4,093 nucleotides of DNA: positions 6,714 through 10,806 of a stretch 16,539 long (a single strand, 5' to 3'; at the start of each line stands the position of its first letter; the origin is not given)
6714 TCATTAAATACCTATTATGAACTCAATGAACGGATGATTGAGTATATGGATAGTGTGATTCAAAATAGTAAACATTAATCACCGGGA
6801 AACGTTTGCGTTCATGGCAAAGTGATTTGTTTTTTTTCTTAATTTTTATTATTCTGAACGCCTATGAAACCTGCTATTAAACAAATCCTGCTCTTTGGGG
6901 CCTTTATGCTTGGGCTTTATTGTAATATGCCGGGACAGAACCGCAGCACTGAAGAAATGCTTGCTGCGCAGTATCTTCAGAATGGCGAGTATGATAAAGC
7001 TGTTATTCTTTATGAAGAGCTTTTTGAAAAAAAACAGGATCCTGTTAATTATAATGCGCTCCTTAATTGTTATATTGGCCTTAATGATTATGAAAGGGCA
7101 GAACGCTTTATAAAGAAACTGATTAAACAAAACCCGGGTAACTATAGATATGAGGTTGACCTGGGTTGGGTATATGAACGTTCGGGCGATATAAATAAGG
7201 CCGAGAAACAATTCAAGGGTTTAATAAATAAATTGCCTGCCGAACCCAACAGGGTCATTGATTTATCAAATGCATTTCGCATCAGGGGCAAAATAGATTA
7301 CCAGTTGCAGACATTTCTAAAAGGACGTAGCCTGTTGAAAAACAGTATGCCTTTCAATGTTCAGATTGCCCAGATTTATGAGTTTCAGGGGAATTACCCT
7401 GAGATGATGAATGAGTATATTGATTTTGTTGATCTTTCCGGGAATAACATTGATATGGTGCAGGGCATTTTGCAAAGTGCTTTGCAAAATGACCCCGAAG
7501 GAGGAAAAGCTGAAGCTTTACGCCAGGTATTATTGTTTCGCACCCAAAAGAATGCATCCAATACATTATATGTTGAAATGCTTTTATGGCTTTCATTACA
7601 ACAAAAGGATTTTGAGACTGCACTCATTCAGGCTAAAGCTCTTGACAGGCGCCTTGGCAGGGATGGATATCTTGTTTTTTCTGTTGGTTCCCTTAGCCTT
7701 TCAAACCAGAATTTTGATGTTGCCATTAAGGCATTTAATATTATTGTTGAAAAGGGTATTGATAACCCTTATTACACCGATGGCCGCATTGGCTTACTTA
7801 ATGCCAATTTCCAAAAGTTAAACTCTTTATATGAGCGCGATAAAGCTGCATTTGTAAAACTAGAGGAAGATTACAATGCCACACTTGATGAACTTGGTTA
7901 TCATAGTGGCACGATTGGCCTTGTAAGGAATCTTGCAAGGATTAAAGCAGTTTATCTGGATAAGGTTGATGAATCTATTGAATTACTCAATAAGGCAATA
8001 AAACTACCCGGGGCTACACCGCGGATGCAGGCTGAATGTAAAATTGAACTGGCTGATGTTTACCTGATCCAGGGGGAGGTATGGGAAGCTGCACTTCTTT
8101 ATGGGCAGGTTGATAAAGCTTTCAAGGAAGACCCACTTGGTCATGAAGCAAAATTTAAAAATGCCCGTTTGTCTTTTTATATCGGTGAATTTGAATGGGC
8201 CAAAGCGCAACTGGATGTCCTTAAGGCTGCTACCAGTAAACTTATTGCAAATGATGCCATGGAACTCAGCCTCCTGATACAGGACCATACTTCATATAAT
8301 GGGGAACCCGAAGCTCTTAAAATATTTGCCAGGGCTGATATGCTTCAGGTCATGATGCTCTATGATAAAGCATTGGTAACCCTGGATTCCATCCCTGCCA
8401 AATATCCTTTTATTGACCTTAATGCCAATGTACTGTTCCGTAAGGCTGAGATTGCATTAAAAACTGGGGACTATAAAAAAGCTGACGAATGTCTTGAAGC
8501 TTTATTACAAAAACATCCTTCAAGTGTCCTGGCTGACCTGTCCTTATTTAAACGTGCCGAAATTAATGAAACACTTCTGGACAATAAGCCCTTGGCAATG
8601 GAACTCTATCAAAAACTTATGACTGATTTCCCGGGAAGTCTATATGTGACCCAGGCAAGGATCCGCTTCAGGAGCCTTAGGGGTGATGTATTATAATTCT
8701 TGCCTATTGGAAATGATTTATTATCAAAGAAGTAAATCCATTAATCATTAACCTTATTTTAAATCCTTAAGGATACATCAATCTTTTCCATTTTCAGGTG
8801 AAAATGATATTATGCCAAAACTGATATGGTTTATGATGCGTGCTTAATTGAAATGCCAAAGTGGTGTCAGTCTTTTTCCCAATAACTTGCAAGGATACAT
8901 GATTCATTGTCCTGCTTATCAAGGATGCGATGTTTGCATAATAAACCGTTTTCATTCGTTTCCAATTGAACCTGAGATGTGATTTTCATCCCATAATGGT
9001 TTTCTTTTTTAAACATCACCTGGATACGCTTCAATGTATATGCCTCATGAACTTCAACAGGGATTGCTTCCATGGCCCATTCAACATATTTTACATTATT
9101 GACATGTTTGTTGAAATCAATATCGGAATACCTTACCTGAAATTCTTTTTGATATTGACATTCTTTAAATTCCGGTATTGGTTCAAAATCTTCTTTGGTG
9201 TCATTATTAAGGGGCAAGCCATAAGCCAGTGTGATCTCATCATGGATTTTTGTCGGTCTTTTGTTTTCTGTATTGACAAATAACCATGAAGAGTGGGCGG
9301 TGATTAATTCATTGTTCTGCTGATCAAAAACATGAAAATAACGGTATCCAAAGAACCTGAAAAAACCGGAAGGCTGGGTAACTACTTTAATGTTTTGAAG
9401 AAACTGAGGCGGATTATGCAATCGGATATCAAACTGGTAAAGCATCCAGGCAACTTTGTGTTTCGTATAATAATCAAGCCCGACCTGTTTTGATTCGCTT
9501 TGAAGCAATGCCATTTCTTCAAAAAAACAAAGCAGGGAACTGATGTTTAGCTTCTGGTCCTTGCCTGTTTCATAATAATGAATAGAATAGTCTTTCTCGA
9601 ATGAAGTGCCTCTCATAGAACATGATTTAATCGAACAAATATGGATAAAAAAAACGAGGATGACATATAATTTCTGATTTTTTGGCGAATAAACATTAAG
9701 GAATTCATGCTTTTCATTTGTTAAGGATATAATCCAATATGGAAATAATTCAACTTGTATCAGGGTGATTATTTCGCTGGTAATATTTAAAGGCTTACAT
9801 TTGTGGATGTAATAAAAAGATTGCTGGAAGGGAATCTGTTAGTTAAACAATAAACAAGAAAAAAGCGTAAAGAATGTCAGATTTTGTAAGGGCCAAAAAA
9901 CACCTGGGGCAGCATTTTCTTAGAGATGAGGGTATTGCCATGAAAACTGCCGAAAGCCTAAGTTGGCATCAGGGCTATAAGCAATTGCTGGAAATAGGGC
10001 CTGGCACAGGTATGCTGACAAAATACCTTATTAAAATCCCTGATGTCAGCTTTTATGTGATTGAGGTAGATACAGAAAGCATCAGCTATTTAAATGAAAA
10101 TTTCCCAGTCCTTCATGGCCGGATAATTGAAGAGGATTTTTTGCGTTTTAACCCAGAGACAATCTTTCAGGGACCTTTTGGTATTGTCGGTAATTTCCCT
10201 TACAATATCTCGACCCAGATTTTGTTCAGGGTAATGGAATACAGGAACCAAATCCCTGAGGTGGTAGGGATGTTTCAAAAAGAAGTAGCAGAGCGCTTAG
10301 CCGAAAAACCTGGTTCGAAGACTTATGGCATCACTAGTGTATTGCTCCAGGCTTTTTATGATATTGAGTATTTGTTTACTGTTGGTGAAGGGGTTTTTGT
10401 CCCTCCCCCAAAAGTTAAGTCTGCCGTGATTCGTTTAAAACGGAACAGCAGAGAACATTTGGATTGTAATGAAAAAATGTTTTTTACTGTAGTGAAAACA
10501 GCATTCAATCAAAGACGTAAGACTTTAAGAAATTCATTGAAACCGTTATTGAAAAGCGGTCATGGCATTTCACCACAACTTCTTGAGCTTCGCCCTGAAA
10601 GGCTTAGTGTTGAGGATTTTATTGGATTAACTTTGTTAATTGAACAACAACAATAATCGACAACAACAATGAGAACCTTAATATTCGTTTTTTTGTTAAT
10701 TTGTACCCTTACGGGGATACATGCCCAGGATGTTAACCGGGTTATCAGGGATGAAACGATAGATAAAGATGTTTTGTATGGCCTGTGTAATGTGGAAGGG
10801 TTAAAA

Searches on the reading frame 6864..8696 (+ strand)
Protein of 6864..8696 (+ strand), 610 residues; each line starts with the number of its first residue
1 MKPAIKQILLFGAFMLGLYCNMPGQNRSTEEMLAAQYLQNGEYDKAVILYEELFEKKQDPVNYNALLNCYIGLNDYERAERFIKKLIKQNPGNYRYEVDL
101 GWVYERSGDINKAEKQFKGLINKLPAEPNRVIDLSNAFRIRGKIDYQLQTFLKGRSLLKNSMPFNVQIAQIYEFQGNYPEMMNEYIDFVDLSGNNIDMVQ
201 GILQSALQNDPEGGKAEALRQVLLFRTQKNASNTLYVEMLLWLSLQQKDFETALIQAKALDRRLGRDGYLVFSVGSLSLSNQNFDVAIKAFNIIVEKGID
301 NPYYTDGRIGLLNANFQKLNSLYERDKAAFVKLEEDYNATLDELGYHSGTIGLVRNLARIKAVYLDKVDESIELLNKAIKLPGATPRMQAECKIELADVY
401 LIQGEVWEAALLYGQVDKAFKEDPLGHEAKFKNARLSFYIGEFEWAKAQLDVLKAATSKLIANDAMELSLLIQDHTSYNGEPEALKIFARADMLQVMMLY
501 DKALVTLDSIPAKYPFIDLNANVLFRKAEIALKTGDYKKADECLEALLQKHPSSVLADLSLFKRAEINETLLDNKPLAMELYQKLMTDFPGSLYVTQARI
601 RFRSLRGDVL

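Call 51: search_protein_families(library=ncbifam, proteins=[window:6864-8696:+], max_evalue=0.00001)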
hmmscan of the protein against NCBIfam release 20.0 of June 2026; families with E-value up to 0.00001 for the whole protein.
window:6864-8696:+ (610 aa): 11 families
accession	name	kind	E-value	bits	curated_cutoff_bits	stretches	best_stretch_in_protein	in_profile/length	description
TIGR02917.1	PEP_TPR_lipo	equivalog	2.9e-18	65.2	312.2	1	74-266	547-735/899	XrtA/PEP-CTERM system TPR-repeat protein PrsT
TIGR02795.1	tol_pal_ybgF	equivalog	3.5e-13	50.2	90.1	1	500-599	18-116/119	tol-pal system protein YbgF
TIGR03302.1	OM_YfiO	subfamily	9.7e-13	48.1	81.4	1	486-606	35-162/239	outer membrane protein assembly factor BamD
NF040959.1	MamA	equivalog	2.7e-11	43.3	200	1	33-126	77-171/204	magnetosome protein MamA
NF033762.1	social_mot_Tgl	equivalog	1e-08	34.8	225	0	31-125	104-201/252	social motility TPR repeat lipoprotein Tgl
NF052415.1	T3SS_chap_SctY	equivalog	4.6e-08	33.5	70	0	32-90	11-70/106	type III secretion apparatus assembly chaperone SctY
TIGR02521.1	type_IV_pilW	equivalog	1.1e-07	31.7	154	0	33-194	37-201/234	type IV pilus biogenesis/stability protein PilW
TIGR03939.1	PGA_TPR_OMP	equivalog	1e-06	27.3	366.65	0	31-172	314-473/800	poly-beta-1,6 N-acetyl-D-glucosamine export porin PgaA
NF008757.0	PRK11788.1-5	equivalog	1.6e-06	27.5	363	0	28-90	108-171/388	lipopolysaccharide assembly protein LapB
NF047507.1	TPR_BatC_Lepto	exception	2.7e-06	27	175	0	37-95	68-131/214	TPR repeat-containing protein BatC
TIGR00990.1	3a0801s09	subfamily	6.2e-06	25.1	757.25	0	36-79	136-179/615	mitochondrial import receptor subunit TOM70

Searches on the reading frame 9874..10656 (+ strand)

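Call 51: search_protein_families(library=ncbifam, proteins=[window:9874-10656:+], max_evalue=0.00001)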
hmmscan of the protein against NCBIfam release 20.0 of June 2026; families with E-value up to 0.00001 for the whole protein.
window:9874-10656:+ (260 aa): 20 families
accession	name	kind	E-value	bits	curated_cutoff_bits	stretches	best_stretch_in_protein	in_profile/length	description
TIGR00755.1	ksgA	equivalog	1.6e-69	234.1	171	1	5-253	1-253/256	16S rRNA (adenine(1518)-N(6)/adenine(1519)-N(6))-dimethyltransferase RsmA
NF000499.2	Erm23S_rRNA_broad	equivalog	1.5e-37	129.3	212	1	11-226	1-209/244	23S ribosomal RNA methyltransferase Erm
NF011486.0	PRK14896.1-1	equivalog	1.7e-35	122.4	450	1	5-223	20-234/284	16S ribosomal RNA methyltransferase A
NF000337.1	erm_SHROVE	exception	3.9e-19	68.9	320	1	6-223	1-212/248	ErmE/ErmH/ErmO/ErmR family 23S rRNA (adenine(2058)-N(6))-methyltransferase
NF012223.0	erm_F_23S_MT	exception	2.7e-17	63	575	1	10-192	10-186/266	23S rRNA (adenine(2058)-N(6))-methyltransferase Erm(F)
NF011489.0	PRK14896.1-5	equivalog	3e-16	59.7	236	1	10-223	2-185/217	16S ribosomal RNA methyltransferase A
NF042988.1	Erm46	exception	2e-15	56.8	503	1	4-222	4-212/255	23S rRNA (adenine(2058)-N(6))-methyltransferase Erm(46)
NF042938.1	Erm55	exception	1.1e-14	54.2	525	1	3-223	3-213/270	23S rRNA (adenine(2058)-N(6))-methyltransferase Erm(55)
NF012219.1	erm_C_23S_MT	exception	1.5e-12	47.6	530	1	35-216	31-205/244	23S rRNA (adenine(2058)-N(6))-methyltransferase Erm(C)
NF012218.0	erm_38_23S_MT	exception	7.3e-12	44.9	800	1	2-219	2-217/386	23S rRNA (adenine(2058)-N(6))-methyltransferase Erm(38)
NF012220.1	erm_B_23S_MT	exception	1.3e-11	44.6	525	1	12-215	8-202/245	23S rRNA (adenine(2058)-N(6))-methyltransferase Erm(B)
NF000411.1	Erm45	exception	1.4e-11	44.7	525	1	38-207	33-194/245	23S rRNA (adenine(2058)-N(6))-methyltransferase Erm(45)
NF045543.1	erm_G_23S_MT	exception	1.9e-11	44.2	515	1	36-212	32-200/244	23S rRNA (adenine(2058)-N(6))-methyltransferase Erm(G)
NF012222.1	erm_A_23S_MT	exception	2.9e-11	43.4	475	1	37-227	33-217/243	23S rRNA (adenine(2058)-N(6))-methyltransferase Erm(A)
NF000412.1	Erm43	exception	4.8e-11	42.6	500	1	37-224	33-214/243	23S rRNA (adenine(2058)-N(6))-methyltransferase Erm(43)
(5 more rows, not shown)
